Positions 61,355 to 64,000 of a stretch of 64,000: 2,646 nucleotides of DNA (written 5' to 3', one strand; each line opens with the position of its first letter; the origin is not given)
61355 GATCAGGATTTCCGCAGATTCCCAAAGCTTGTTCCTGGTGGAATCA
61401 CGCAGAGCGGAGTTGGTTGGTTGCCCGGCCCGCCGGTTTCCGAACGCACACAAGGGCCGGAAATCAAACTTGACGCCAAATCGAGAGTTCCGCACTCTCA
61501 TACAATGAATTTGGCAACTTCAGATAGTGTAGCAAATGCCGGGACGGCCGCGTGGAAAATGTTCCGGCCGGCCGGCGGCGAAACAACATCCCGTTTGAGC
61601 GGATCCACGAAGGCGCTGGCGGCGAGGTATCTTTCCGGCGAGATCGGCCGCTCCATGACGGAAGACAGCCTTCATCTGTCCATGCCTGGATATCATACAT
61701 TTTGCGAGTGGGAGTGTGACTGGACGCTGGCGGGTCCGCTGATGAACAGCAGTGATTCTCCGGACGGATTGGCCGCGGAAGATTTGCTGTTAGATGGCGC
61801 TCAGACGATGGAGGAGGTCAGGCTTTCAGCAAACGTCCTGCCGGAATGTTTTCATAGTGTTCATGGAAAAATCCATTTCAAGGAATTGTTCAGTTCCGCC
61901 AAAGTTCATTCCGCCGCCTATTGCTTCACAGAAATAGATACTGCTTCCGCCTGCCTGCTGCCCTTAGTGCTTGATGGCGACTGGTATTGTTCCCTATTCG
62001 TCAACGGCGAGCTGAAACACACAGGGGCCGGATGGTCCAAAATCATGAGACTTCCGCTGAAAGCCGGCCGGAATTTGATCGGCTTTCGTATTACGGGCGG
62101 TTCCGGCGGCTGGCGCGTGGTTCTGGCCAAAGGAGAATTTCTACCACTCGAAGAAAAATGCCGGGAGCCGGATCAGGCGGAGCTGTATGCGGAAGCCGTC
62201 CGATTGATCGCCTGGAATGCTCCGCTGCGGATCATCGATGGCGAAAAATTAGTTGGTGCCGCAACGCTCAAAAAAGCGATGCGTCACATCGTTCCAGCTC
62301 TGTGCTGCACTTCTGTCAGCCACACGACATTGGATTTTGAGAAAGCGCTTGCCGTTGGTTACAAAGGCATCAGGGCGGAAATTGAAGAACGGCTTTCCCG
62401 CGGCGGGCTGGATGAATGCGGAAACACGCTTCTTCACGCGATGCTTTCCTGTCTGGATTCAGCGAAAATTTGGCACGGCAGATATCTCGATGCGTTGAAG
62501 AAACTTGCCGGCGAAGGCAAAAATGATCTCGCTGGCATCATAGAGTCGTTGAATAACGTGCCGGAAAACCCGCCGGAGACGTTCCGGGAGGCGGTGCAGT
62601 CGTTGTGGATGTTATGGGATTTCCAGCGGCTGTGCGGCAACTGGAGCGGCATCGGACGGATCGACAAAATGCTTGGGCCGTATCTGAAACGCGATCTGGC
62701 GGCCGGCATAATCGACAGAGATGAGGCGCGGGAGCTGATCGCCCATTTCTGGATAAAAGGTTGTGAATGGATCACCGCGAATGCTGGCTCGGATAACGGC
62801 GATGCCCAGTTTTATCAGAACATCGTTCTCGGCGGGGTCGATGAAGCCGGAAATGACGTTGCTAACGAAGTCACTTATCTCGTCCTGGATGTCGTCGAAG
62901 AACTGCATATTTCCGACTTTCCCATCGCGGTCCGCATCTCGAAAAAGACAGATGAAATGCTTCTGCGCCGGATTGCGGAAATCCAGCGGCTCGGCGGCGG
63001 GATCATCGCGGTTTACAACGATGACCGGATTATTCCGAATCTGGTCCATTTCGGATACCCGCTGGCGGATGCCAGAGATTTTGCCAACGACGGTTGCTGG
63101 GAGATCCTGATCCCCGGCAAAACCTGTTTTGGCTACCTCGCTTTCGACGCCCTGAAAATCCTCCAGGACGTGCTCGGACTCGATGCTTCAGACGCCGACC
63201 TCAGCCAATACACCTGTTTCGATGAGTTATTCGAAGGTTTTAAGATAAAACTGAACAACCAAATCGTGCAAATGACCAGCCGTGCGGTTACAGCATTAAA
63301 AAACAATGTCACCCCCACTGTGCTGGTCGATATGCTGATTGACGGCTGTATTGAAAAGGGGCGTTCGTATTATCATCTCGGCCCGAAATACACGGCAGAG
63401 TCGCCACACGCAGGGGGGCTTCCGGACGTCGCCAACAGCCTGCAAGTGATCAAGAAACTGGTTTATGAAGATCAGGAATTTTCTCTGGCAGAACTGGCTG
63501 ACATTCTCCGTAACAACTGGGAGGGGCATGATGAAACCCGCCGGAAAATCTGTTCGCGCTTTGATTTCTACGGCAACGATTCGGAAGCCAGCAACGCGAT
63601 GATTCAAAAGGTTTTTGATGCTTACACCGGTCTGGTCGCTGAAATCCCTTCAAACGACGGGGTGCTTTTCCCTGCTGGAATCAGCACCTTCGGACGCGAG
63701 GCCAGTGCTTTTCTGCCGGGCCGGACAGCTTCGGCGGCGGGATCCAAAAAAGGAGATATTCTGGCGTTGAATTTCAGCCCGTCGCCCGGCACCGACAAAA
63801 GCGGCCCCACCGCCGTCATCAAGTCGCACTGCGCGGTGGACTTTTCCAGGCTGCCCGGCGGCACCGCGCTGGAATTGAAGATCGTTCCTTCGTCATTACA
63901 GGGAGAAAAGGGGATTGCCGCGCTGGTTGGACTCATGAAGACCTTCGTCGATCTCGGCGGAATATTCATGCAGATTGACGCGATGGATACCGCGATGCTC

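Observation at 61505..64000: Glycyl radical enzyme with an unusual ~215-residue N-terminal extension containing a beta-sandwich-like module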

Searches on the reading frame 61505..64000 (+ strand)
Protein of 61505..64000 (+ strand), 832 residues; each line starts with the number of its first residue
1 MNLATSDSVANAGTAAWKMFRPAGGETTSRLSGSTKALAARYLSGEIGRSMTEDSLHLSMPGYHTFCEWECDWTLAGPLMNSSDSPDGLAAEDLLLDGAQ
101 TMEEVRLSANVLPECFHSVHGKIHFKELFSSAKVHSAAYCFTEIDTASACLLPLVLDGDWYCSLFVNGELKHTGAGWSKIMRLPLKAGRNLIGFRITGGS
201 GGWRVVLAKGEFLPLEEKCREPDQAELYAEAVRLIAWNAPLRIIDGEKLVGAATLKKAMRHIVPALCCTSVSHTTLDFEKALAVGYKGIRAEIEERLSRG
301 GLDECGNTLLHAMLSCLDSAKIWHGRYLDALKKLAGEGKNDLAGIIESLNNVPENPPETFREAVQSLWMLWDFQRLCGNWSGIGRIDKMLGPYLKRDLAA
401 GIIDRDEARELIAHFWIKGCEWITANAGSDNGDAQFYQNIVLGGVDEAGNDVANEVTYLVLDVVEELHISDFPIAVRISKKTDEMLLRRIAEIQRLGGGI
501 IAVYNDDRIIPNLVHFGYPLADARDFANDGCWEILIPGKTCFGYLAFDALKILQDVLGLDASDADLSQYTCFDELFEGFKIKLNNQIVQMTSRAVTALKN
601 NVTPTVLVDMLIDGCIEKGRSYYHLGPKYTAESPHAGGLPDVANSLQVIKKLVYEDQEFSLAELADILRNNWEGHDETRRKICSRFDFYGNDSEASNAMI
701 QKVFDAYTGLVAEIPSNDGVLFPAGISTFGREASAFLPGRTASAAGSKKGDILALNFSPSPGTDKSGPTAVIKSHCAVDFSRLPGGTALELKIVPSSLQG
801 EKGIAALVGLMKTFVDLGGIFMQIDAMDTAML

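Call 4: search_protein_families(library=pfam, proteins=[window:61505-64000:+], max_evalue=1)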
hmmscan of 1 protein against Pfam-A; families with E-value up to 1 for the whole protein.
window:61505-64000:+ (832 aa): 2 families
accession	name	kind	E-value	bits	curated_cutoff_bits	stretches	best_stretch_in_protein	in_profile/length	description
PF02901.20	PFL-like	-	8.4e-100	335.7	24.3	2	271-729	157-640/647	Pyruvate formate lyase-like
PF01228.26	Gly_radical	-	6.3e-09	36.8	22.2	1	756-832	4-81/106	Glycine radical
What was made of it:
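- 62150..64000 (+): The GRE catalytic core (residues 216-832), cut by the window end. It comprises the PFL-like barrel and the start of the glycyl-radical domain. Pfam PF02901 scores 335.7 bits and PF01228 scores 36.8 bits (call 4).
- On Glycyl radical enzyme superfamily: PF02901 scores 335.7 bits against a cut-off of 24.3 (call 4). PF01228 scores 36.8 bits against a cut-off of 22.2 on the truncated part (call 4).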

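Call 5: search_protein_families(library=ncbifam, proteins=[window:61505-64000:+], max_evalue=0.1)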
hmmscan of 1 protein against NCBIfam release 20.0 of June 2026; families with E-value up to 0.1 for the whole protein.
window:61505-64000:+ (832 aa): 9 families
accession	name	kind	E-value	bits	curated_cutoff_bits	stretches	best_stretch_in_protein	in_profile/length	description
TIGR01774.1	PFL2-3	subfamily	1.5e-86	291.4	678.2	1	271-828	155-739/786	formate C-acetyltransferase/glycerol dehydratase family glycyl radical enzyme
NF043068.1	glycl_HYPD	equivalog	1.5e-79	268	1100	1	280-831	161-740/784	trans-4-hydroxy-L-proline dehydratase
NF007437.0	PRK09983.1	equivalog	3.3e-63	214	1109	1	272-826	155-716/765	formate C-acetyltransferase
NF048011.1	SfplDhtHpsGDes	equivalog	1.2e-61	209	1000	1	275-827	187-773/821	(2S)-3-sulfopropanediol dehydratase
NF048009.1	SfplDhtHpfGKleb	equivalog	2.7e-61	207.7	1000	1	269-831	180-780/824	(2S)-3-sulfopropanediol dehydratase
TIGR04394.1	choline_CutC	equivalog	5.5e-60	203.8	1050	1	336-831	232-744/789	choline trimethylamine-lyase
NF033718.1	indole_decarb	equivalog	1.1e-51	176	1100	2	335-672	286-644/868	indoleacetate decarboxylase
NF033715.1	glycyl_HPDL_Lrg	equivalog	1.2e-36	125.9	1150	3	330-547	292-520/901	4-hydroxyphenylacetate decarboxylase large subunit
TIGR01255.1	pyr_form_ly_1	equivalog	6.2e-06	24.9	994.2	1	361-418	237-296/744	formate C-acetyltransferase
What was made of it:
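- On PFL2/glycerol-dehydratase subfamily (TIGR01774) and its characterised equivalogs (HypD, CutC, HpsG/HpfG, indoleacetate and HPA decarboxylases, PflB): TIGR01774 scores 291 against 678, HypD 268 against 1100, CutC 204 against 1050, and all others score lower (call 5).
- Closest known: B12-independent diol and glycerol dehydratase-type glycyl radical enzymes. Different: Scores are far below the TIGR01774 and equivalog cut-offs (call 5).
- NCBIfam scores are far below every subfamily and equivalog cut-off (call 5).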

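Call 11: find_homologous_proteins(query=window:61505-64000:+, max_evalue=1e-10)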
Query window:61505-64000:+ (832 aa): 1689 proteins with E <= 1e-10 among 8000 candidates; the best 120 are listed.
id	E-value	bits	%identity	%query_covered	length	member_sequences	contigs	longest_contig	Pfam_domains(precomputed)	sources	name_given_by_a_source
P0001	0.0e+0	1748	94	98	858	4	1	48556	PF02901.21,PF01228.27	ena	-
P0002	0.0e+0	1704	90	99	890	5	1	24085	PF02901.21,PF01228.27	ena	-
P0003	0.0e+0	1679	90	98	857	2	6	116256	PF02901.21,PF01228.27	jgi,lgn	-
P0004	0.0e+0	1597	83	100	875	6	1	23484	PF02901.21,PF01228.27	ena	-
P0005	0.0e+0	1593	84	100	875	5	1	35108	PF02901.21,PF01228.27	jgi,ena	-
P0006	0.0e+0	1557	82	100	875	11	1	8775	PF02901.21,PF01228.27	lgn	-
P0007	0.0e+0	1491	80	98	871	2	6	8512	PF02901.21,PF01228.27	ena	-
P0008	0.0e+0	1472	78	100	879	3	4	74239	PF02901.21,PF01228.27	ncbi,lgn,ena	-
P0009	0.0e+0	1329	72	97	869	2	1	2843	PF02901.21,PF01228.27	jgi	-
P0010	1.1e-289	981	70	74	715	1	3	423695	PF02901.21,PF01228.27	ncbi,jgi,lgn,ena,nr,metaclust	ncbi:MAG TPA: hypothetical protein DET40_06700 [Lentisphaeria bacterium]|nr:MAG: hypothetical protei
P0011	1.7e-288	977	68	75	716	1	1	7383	PF02901.21,PF01228.27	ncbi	-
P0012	1.8e-284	964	67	73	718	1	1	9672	PF02901.21,PF01228.27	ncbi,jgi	-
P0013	1.2e-282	958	66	75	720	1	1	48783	PF02901.21,PF01228.27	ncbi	-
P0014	2.0e-268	911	65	75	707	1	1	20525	PF02901.21,PF01228.27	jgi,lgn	-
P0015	6.3e-268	909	65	75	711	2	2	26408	PF02901.21,PF01228.27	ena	-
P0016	6.9e-265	899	62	77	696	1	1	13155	PF02901.21,PF01228.27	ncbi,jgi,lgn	-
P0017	8.2e-264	896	61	77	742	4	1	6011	PF02901.21,PF01228.27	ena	-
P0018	2.0e-263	894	61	73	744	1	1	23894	PF02901.21,PF01228.27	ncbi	-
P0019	4.3e-263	893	64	75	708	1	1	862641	PF02901.21,PF01228.27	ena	-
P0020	5.0e-263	893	61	76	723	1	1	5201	PF02901.21,PF01228.27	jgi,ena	-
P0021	6.6e-262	889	64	73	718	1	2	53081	PF02901.21,PF01228.27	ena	-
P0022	2.7e-260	884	60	77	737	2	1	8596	PF02901.21,PF01228.27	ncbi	ncbi:MAG: pyruvate formate lyase family protein [Victivallales bacterium]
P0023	3.5e-259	880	62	74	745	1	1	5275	PF02901.21,PF01228.27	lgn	-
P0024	6.1e-258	876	61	73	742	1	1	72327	PF02901.21,PF01228.27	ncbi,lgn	-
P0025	3.3e-257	874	63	73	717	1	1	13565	PF02901.21,PF01228.27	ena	-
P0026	5.0e-257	873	61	75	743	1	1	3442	PF02901.21,PF01228.27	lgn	-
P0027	6.8e-257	873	58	80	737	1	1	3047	PF02901.21,PF01228.27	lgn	-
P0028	8.5e-257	872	62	73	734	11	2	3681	PF02901.21,PF01228.27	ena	-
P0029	1.1e-256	872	63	73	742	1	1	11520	PF02901.21,PF01228.27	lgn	-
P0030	4.4e-256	870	59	76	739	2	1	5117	PF02901.21,PF01228.27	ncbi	-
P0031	4.9e-256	870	61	73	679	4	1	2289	PF02901.21,PF01228.27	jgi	jgi:formate C-acetyltransferase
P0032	1.0e-255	869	60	75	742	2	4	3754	PF02901.21,PF01228.27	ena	-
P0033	1.1e-255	869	60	73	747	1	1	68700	PF02901.21,PF01228.27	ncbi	-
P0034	1.7e-255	868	62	73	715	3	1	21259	PF02901.21,PF01228.27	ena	-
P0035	1.9e-254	865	63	73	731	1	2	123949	PF02901.21,PF01228.27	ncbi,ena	-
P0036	2.8e-254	864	61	73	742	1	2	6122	PF02901.21,PF01228.27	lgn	-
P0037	3.1e-253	861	60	74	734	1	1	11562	PF02901.21,PF01228.27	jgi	-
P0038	4.9e-253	860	62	73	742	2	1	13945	PF02901.21,PF01228.27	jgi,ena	-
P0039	1.4e-252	858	62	74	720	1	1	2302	PF02901.21,PF01228.27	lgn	-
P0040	1.5e-252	858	62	74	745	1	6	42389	PF02901.21,PF01228.27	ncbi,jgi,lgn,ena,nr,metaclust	ncbi:MAG: hypothetical protein A3K19_14895 [Lentisphaerae bacterium RIFOXYB12_FULL_65_16]|nr:MAG: hy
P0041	3.5e-252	857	63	73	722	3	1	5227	PF02901.21,PF01228.27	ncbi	-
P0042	4.8e-252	857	60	74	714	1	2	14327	PF02901.21,PF01228.27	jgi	jgi:formate C-acetyltransferase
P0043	3.5e-251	854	60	73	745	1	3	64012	PF02901.21,PF01228.27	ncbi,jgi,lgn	jgi:pyruvate-formate lyase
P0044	2.3e-250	851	61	73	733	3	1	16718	PF02901.21,PF01228.27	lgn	-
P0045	5.1e-250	850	61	75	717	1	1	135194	PF02901.21,PF01228.27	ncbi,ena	-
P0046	7.2e-250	849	58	78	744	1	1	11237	PF02901.21,PF01228.27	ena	-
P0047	2.5e-249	848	59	74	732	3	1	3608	PF02901.21,PF01228.27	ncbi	-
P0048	5.7e-249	846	58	79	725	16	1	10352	PF02901.21,PF01228.27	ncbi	ncbi:MAG: pyruvate formate lyase family protein [Lentisphaerota bacterium]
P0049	5.7e-249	846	60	73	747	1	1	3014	PF02901.21,PF01228.27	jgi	jgi:formate C-acetyltransferase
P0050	8.8e-249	846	60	75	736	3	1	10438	PF02901.21,PF01228.27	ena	-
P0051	3.5e-248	844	62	73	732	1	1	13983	PF02901.21,PF01228.27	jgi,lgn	-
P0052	5.8e-248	843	62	73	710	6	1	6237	PF02901.21,PF01228.27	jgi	jgi:pyruvate-formate lyase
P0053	8.1e-248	843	60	74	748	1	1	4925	PF02901.21,PF01228.27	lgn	-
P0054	8.8e-248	843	61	73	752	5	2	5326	PF02901.21,PF01228.27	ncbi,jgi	jgi:pyruvate-formate lyase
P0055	2.0e-247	841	61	74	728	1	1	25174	PF02901.21,PF01228.27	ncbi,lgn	-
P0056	2.5e-247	841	61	73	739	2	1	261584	PF02901.21,PF01228.27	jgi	jgi:pyruvate-formate lyase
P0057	4.6e-247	840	62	73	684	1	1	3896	PF02901.21,PF01228.27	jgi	jgi:pyruvate-formate lyase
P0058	6.2e-247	840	60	73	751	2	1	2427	PF02901.21,PF01228.27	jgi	-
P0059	1.3e-246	839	62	73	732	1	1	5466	PF02901.21,PF01228.27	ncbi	-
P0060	1.6e-245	835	60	75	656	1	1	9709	PF02901.21,PF01228.27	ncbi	-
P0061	2.3e-245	835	58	73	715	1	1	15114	PF02901.21,PF01228.27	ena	-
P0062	9.7e-245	832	60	73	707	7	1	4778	PF02901.21,PF01228.27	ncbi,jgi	jgi:pyruvate-formate lyase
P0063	1.7e-244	832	61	73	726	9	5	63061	PF02901.21,PF01228.27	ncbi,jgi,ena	-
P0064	2.1e-244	831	62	73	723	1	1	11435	PF02901.21,PF01228.27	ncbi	-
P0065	3.5e-244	831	59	74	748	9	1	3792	PF02901.21,PF01228.27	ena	-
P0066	1.2e-243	829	69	63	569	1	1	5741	PF02901.21,PF01228.27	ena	-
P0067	1.2e-242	826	59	73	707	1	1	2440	PF02901.21,PF01228.27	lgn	-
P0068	1.7e-242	825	60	73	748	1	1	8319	PF02901.21,PF01228.27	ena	-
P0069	3.8e-242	824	62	73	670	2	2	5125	PF02901.21,PF01228.27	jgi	-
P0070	5.2e-242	823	60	73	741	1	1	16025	PF02901.21,PF01228.27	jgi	jgi:pyruvate-formate lyase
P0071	1.0e-241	822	60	73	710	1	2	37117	PF02901.21,PF01228.27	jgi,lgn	-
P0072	2.0e-241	822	59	73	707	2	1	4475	PF02901.21,PF01228.27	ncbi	-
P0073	4.7e-241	820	58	73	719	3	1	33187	PF02901.21,PF01228.27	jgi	jgi:formate C-acetyltransferase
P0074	6.9e-241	820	60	73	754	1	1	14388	PF02901.21,PF01228.27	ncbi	-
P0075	7.1e-241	820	58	73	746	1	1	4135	PF02901.21,PF01228.27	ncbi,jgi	ncbi:MAG: pyruvate formate lyase family protein [Planctomycetota bacterium]|jgi:formate C-acetyltran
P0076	8.9e-241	819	57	76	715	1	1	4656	PF02901.21,PF01228.27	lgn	-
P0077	9.8e-241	819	61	73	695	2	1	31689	PF02901.21,PF01228.27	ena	-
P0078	2.6e-240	818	60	73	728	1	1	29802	PF02901.21,PF01228.27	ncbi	-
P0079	2.7e-240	818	56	78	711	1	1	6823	PF02901.21,PF01228.27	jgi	jgi:formate C-acetyltransferase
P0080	5.7e-240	817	56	80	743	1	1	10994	PF02901.21,PF01228.27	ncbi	-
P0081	5.8e-240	817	58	73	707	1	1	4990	PF02901.21,PF01228.27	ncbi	-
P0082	6.6e-240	816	58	73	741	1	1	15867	PF02901.21,PF01228.27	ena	-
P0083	1.3e-239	815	58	73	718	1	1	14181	PF02901.21,PF01228.27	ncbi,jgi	jgi:pyruvate-formate lyase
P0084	3.9e-239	814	59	73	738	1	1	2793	PF02901.21,PF01228.27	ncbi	-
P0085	6.2e-239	813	58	73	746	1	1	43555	PF02901.21,PF01228.27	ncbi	-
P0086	1.9e-238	812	60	73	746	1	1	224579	PF02901.21,PF01228.27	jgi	jgi:pyruvate-formate lyase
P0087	3.0e-238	811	57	73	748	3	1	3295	PF02901.21,PF01228.27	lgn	-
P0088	3.1e-238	811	58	73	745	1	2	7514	PF02901.21,PF01228.27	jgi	jgi:formate C-acetyltransferase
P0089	6.0e-238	810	60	73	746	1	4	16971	PF02901.21,PF01228.27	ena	-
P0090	2.3e-237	808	58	73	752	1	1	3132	PF02901.21,PF01228.27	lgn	-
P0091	2.5e-237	808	59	73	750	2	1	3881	PF02901.21,PF01228.27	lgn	-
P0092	3.0e-237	808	59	73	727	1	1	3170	PF02901.21,PF01228.27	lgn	-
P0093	7.4e-237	806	59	73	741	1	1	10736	PF02901.21,PF01228.27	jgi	-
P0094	1.7e-236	805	57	78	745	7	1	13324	PF02901.21,PF01228.27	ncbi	-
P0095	1.1e-235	802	57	78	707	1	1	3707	PF02901.21,PF01228.27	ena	-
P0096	1.7e-235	802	58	73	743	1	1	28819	PF02901.21,PF01228.27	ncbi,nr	ncbi:MAG: hypothetical protein K9N49_01510 [Candidatus Marinimicrobia bacterium]|nr:hypothetical pro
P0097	2.8e-235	801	59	74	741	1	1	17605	PF02901.21,PF01228.27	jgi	-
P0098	2.9e-235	801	56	73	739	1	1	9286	PF02901.21,PF01228.27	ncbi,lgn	-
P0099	9.2e-235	799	58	73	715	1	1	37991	PF02901.21,PF01228.27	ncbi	-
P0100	1.7e-234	799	57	73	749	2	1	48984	PF02901.21,PF01228.27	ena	-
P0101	2.5e-234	798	57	73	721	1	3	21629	PF02901.21,PF01228.27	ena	-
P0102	1.1e-233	796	57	74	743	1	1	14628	PF02901.21,PF01228.27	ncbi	-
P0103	1.6e-233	795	67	63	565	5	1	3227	PF02901.21,PF01228.27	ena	-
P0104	2.8e-233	795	57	79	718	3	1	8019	PF02901.21,PF01228.27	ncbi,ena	-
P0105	9.1e-233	793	59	73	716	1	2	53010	PF02901.21,PF01228.27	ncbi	-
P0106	1.1e-232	793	64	65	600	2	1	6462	PF02901.21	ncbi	ncbi:MAG: pyruvate formate lyase family protein, partial [Victivallales bacterium]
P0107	1.2e-232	792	58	73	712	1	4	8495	PF02901.21,PF01228.27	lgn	-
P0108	1.6e-232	792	58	73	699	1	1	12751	PF02901.21,PF01228.27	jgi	jgi:formate C-acetyltransferase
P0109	8.8e-232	790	58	73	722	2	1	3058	PF02901.21,PF01228.27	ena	-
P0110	2.0e-231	788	56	79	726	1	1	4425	PF02901.21,PF01228.27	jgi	-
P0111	3.9e-231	787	56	78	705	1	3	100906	PF02901.21,PF01228.27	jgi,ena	-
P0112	1.2e-230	786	57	73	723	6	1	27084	PF02901.21,PF01228.27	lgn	-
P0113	2.3e-230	785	57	73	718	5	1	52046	PF02901.21,PF01228.27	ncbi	-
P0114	4.1e-230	784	57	73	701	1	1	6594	PF02901.21,PF01228.27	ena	-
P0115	6.7e-230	783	58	73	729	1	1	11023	PF02901.21,PF01228.27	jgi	jgi:formate C-acetyltransferase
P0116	1.2e-229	782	57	73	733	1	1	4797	PF02901.21,PF01228.27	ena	-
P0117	5.5e-229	780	58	73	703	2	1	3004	PF02901.21,PF01228.27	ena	-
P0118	3.6e-228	778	57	73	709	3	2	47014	PF02901.21,PF01228.27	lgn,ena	-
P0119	8.7e-227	773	56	73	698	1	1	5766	PF02901.21,PF01228.27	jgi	jgi:formate C-acetyltransferase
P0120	2.5e-226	772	57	73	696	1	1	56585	PF02901.21,PF01228.27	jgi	jgi:formate C-acetyltransferase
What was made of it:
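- Closely related short forms evidently work without the module (call 11).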

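Call 15: find_encoding_contigs(protein=P0003, flank=10000, max_places=3)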
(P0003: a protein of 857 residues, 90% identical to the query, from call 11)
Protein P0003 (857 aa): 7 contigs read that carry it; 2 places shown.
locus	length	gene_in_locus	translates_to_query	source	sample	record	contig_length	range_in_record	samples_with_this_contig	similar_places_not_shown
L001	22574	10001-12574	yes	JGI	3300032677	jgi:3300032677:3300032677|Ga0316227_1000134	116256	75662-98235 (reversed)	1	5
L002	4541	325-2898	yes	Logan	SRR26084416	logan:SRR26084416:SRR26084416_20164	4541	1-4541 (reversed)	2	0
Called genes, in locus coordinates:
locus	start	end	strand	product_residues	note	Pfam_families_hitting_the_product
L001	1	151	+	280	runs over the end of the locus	PF12833:HTH_18, PF00165:HTH_AraC (weak)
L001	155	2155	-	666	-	PF00580:UvrD-helicase, PF13245:AAA_19, PF13604:AAA_30 (faint), PF01443:Viral_helicase1 (faint), PF13361:UvrD_C, PF13538:UvrD_C_2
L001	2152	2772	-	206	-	PF00551:Formyl_trans_N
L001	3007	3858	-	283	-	-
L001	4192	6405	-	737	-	PF07143:AttH, PF17186:, PF00348:polyprenyl_synt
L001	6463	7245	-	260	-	PF17131:TP_0789-like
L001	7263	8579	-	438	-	PF02687:FtsX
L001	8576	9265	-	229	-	PF00005:ABC_tran, PF13304:AAA_21 (faint)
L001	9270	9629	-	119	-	-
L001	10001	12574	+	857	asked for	PF02901:PFL-like, PF01228:Gly_radical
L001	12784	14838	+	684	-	PF02554:CstA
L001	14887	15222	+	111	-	PF04241:DUF423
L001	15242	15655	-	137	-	PF16798:DUF5069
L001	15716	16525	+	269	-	PF00977:His_biosynth (faint), PF05690:ThiG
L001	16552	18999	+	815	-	PF01624:MutS_I, PF05188:MutS_II, PF05192:MutS_III, PF05190:MutS_IV, PF00488:MutS_V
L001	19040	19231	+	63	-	-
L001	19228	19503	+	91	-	-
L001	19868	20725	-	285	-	PF14237:GYF_2 (weak), PF06271:RDD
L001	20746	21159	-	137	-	-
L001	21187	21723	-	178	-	PF13828:DUF4190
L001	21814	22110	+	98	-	PF13560:HTH_31 (weak), PF12844:HTH_19 (weak), PF01381:HTH_3 (weak)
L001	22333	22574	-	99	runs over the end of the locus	-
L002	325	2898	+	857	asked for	PF02901:PFL-like, PF01228:Gly_radical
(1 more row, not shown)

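Call 18: find_encoding_contigs(protein=P0001, flank=10000, max_places=3)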
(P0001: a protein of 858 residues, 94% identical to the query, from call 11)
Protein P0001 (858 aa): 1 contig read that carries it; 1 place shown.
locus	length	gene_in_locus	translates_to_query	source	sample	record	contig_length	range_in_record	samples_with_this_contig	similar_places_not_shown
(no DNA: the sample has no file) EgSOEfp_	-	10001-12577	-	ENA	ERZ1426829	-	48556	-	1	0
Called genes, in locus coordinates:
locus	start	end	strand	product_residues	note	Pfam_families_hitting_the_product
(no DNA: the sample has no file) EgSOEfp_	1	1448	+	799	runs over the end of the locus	PF13491:FtsK_4TM, PF17854:FtsK_alpha, PF01580:FtsK_SpoIIIE, PF09397:FtsK_gamma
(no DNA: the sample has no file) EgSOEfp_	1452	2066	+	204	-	PF12844:HTH_19 (weak), PF13413:HTH_25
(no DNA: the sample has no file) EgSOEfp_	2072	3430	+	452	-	PF00919:UPF0004, PF04055:Radical_SAM, PF18693:TRAM_2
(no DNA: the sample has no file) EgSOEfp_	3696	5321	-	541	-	PF00111:Fer2 (faint), PF13510:Fer2_4, PF10588:NADH-G_4Fe-4S_3, PF22117:Fer4_Nqo3, PF22151:Fer4_NDSU1, PF00384:Molybdopterin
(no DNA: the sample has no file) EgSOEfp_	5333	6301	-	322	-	PF13624:SurA_N_3, PF13145:Rotamase_2, PF13616:Rotamase_3, PF00639:Rotamase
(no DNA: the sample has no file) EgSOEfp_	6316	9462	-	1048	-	PF17757:UvrB_inter, PF02559:CarD_TRCF_RID, PF00270:DEAD, PF04851:ResIII, PF00271:Helicase_C, PF03461:TRCF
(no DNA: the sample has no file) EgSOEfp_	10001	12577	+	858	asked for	PF02901:PFL-like, PF01228:Gly_radical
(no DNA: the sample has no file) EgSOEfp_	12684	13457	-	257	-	PF01063:Aminotran_4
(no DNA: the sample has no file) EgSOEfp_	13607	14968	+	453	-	PF00587:tRNA-synt_2b, PF03129:HGTP_anticodon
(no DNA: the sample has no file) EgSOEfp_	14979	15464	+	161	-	PF00293:NUDIX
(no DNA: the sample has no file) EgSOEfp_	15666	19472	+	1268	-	PF00069:Pkinase, PF03109:ABC1 (faint), PF07714:PK_Tyr_Ser-Thr, PF01636:APH, PF00069:Pkinase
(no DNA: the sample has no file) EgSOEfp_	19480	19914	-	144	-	PF00149:Metallophos (faint), PF12850:Metallophos_2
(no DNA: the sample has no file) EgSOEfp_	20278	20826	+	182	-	PF07719:TPR_2 (faint), PF12895:ANAPC3 (faint), PF13174:TPR_6 (faint), PF13424:TPR_12 (faint), PF14559:TPR_19 (weak), PF00515:TPR_1 (weak), PF13432:TPR_16, PF14559:TPR_19 (weak), +3 more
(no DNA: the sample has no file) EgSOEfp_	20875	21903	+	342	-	PF01073:3Beta_HSD (weak), PF01370:Epimerase, PF02719:Polysacc_synt_2 (faint), PF04321:RmlD_sub_bind (faint), PF16363:GDP_Man_Dehyd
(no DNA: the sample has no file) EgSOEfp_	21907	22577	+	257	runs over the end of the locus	PF01048:PNP_UDP_1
